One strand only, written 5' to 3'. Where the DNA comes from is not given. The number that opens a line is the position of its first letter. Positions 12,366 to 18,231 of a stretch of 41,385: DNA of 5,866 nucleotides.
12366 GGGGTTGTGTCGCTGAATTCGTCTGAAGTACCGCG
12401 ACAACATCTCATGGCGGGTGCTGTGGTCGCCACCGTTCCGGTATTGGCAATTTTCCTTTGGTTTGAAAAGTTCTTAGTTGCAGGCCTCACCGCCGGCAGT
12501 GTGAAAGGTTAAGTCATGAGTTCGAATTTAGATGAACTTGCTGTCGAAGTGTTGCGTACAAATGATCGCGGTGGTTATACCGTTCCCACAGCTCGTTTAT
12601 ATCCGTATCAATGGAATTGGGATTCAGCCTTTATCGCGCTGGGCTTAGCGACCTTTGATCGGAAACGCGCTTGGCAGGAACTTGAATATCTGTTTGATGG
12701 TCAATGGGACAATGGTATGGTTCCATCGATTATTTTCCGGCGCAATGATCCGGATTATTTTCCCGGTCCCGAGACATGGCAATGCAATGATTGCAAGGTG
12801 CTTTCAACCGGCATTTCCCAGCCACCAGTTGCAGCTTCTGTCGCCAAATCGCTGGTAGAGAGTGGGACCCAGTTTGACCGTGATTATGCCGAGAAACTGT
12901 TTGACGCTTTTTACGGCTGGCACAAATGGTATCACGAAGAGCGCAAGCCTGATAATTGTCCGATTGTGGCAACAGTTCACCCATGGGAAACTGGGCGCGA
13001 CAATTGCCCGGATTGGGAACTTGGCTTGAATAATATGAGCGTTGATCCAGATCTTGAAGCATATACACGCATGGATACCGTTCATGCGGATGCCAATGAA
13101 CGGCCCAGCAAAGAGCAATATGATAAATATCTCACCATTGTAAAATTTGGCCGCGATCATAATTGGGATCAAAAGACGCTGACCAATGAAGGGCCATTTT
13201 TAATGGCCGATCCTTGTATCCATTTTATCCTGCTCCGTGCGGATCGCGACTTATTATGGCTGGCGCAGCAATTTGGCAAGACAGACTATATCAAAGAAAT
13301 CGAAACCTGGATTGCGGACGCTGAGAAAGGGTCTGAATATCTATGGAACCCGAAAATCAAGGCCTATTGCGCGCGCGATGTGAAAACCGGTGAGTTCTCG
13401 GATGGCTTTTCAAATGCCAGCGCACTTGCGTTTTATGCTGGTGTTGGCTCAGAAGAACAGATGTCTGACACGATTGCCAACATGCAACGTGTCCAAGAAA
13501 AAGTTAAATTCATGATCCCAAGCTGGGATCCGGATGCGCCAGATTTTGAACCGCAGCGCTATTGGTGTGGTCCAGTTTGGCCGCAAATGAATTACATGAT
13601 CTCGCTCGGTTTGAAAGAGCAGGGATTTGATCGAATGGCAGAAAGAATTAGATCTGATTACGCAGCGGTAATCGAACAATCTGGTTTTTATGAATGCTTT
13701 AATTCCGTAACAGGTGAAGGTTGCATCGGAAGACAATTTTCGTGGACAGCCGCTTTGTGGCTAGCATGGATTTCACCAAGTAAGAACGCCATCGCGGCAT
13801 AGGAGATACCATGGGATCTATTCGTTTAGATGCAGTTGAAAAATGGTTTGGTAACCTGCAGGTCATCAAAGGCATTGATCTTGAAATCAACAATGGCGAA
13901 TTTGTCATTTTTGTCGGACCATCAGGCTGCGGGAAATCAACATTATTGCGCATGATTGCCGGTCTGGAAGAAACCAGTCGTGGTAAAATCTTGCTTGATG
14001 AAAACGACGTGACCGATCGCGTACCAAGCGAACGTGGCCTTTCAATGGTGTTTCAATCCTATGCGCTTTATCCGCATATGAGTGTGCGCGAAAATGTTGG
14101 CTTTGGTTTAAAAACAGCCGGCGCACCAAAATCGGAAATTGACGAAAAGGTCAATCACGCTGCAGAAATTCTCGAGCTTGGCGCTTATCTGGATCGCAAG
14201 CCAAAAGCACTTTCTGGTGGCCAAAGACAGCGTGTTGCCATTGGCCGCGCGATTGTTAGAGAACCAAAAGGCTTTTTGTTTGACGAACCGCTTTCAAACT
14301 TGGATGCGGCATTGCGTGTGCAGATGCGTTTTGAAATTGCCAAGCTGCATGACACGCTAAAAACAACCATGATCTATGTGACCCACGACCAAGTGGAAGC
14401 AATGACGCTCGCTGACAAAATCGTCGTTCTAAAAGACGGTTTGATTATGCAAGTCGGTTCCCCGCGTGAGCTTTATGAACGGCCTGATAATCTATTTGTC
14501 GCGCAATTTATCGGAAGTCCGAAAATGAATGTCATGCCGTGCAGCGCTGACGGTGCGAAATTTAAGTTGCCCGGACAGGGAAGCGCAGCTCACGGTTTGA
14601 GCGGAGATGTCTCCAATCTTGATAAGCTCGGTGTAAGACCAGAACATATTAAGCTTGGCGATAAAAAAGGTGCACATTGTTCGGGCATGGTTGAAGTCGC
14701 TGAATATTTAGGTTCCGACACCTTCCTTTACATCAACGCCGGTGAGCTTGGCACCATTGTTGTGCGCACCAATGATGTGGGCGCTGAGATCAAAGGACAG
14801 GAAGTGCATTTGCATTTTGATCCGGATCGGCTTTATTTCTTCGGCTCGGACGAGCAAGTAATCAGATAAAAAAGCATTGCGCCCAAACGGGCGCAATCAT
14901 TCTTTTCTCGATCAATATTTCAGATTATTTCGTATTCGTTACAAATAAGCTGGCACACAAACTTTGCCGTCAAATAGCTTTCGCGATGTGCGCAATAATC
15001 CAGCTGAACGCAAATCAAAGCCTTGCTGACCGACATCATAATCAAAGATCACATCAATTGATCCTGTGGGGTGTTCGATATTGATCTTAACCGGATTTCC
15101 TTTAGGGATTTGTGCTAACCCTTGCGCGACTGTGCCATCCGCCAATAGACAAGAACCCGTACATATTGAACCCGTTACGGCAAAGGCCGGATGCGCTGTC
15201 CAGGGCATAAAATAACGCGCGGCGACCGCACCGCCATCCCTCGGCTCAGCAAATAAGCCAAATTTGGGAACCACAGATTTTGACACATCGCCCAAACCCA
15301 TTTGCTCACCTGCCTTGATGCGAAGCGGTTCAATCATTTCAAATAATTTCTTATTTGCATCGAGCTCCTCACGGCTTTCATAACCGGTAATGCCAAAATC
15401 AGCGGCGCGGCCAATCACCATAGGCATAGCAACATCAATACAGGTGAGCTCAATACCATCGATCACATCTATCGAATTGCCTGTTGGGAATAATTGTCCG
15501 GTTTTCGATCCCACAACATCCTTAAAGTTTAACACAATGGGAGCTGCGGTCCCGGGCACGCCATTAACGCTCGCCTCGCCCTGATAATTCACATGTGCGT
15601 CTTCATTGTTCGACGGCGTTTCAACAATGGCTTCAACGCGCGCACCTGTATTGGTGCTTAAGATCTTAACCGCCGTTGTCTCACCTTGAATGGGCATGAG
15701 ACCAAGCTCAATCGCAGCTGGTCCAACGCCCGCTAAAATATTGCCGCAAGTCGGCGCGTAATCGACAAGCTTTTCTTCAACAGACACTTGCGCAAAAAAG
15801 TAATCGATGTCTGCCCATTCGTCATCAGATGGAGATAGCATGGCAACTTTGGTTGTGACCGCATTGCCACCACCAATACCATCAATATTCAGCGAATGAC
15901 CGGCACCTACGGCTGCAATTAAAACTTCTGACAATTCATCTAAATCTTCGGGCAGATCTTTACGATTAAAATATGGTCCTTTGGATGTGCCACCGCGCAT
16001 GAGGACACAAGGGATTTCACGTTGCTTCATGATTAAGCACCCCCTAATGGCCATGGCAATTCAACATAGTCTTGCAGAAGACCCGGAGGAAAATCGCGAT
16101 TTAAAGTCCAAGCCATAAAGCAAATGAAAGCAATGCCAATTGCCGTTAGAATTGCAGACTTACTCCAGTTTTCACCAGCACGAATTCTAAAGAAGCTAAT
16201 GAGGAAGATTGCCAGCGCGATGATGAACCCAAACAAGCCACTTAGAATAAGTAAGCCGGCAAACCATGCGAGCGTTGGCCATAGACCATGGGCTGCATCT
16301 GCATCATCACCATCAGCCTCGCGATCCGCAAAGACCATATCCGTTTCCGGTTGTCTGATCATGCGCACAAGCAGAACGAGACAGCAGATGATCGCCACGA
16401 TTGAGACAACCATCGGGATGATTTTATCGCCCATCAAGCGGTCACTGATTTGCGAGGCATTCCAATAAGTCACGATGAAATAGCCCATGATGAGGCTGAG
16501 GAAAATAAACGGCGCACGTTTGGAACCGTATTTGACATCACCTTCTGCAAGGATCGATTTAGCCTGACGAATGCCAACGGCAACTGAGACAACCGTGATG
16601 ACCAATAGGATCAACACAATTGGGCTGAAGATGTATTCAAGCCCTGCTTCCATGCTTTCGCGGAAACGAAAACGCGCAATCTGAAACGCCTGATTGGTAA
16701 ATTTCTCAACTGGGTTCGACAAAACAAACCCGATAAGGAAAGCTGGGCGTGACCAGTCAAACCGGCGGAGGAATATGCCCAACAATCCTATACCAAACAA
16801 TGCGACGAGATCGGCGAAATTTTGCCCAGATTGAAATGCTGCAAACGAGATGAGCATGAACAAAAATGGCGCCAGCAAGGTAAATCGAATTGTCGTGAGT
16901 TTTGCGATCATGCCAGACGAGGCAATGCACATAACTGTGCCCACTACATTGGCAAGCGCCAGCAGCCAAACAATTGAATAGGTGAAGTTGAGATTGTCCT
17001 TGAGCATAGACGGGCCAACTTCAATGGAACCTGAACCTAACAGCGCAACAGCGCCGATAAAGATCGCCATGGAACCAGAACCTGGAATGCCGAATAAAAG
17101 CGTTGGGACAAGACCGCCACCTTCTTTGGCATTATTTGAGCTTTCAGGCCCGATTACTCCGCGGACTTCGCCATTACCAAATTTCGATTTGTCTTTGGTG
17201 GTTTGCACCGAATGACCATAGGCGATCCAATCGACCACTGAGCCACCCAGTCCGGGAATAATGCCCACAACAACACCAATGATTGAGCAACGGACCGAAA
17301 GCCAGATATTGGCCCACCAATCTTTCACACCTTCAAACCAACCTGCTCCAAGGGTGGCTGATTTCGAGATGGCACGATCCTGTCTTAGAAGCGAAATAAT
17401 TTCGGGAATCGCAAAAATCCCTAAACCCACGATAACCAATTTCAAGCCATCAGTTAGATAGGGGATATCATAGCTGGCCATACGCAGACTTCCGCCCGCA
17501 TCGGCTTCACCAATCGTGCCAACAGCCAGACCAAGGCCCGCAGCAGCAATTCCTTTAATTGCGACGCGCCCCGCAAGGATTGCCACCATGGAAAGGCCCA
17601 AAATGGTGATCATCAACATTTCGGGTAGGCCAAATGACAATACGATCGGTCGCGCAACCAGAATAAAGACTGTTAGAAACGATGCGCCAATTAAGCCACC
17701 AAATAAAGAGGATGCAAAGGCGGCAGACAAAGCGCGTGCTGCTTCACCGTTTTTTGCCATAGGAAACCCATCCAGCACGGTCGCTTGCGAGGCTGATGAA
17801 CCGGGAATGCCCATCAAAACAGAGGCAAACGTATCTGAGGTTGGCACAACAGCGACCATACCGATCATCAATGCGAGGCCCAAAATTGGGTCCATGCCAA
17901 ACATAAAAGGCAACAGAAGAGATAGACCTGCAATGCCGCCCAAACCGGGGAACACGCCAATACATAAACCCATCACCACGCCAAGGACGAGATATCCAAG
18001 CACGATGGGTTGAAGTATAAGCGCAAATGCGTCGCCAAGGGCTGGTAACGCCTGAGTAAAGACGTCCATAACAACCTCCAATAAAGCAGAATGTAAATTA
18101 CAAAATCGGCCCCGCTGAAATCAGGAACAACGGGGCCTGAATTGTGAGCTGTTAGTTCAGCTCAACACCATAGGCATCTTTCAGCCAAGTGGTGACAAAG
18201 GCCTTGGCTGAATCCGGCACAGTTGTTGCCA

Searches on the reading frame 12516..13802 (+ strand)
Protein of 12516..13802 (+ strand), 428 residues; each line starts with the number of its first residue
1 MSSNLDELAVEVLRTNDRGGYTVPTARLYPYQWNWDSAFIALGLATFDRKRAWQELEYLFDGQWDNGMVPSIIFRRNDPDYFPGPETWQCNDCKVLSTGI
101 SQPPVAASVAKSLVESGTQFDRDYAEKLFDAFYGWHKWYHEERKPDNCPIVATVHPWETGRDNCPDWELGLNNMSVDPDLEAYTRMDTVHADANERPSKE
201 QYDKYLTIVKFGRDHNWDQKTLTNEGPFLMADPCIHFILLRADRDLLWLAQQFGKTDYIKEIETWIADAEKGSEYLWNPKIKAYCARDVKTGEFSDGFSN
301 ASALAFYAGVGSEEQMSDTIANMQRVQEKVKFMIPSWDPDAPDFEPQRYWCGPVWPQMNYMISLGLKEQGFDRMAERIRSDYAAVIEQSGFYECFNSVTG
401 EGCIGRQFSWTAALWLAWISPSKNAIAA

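Call 49: search_protein_families(library=pfam, proteins=[window:12516-13802:+], max_evalue=0.00001)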
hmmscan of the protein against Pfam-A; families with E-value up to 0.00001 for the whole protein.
window:12516-13802:+ (428 aa): 2 families
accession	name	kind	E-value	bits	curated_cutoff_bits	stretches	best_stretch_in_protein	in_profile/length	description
PF22422.2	MGH1-like_GH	-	5.7e-110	368.7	27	1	29-411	1-356/356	Mannosylglycerate hydrolase MGH1-like glycoside hydrolase domain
PF01204.24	Trehalase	-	2.4e-07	30.5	21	0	273-386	348-462/512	Trehalase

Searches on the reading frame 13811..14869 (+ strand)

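Call 49: search_protein_families(library=pfam, proteins=[window:13811-14869:+], max_evalue=0.00001)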
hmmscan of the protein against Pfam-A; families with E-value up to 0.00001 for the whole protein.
window:13811-14869:+ (352 aa): 2 families
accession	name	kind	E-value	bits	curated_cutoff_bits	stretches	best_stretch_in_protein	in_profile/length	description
PF00005.33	ABC_tran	-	5.2e-34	118.2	25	1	20-161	2-136/137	ABC transporter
PF08402.16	TOBE_2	-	5.4e-13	49.3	21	1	273-344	1-76/76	TOBE domain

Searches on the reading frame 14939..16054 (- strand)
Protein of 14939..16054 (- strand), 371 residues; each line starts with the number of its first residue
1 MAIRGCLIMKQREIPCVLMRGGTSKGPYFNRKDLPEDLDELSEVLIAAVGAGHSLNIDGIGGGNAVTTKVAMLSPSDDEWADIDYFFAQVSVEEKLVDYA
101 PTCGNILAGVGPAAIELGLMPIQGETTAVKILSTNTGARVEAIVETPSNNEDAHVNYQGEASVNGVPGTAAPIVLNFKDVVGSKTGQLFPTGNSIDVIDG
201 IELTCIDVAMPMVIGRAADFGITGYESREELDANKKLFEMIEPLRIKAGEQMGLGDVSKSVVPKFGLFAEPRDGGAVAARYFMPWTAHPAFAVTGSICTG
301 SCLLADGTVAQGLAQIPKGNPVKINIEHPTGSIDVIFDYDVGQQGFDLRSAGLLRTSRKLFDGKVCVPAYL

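Call 49: search_protein_families(library=pfam, proteins=[window:14939-16054:-], max_evalue=0.00001)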
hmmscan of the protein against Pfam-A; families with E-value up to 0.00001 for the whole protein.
window:14939-16054:- (371 aa): 2 families
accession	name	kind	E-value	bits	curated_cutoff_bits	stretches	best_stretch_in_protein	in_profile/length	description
PF04303.18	PrpF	-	1.3e-95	320.9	27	1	12-368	2-371/371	PrpF protein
PF05544.16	Pro_racemase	-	4.3e-06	26.5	27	0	67-147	53-125/325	Proline racemase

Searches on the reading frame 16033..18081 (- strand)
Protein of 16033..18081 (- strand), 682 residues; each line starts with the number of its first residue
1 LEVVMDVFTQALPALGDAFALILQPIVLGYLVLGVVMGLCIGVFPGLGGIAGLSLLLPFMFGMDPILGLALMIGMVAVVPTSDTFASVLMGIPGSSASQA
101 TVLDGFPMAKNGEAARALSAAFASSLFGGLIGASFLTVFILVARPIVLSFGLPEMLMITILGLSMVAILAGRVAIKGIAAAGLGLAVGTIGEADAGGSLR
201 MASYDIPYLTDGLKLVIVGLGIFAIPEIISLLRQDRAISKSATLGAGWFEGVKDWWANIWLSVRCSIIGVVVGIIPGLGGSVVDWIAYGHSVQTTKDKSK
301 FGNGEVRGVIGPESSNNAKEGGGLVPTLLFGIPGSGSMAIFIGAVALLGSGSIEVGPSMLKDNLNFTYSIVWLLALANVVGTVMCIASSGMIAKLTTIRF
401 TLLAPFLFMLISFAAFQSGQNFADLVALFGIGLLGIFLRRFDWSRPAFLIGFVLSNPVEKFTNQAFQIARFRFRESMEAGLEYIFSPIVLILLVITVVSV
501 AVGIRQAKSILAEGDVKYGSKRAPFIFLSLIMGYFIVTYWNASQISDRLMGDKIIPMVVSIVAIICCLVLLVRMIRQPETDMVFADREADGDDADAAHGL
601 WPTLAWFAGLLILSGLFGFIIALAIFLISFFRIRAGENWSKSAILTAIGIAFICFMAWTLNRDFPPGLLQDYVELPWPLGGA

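Call 49: search_protein_families(library=pfam, proteins=[window:16033-18081:-], max_evalue=0.00001)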
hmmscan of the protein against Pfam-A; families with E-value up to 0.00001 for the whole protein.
window:16033-18081:- (682 aa): 2 families
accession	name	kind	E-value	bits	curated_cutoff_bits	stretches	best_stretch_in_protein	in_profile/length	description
PF01970.21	TctA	-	6.3e-110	368.1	28.9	1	28-449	1-422/423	Tripartite tricarboxylate transporter TctA family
PF07331.16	TctB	-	9.3e-09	36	29.1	1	527-656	6-126/137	Tripartite tricarboxylate transporter TctB family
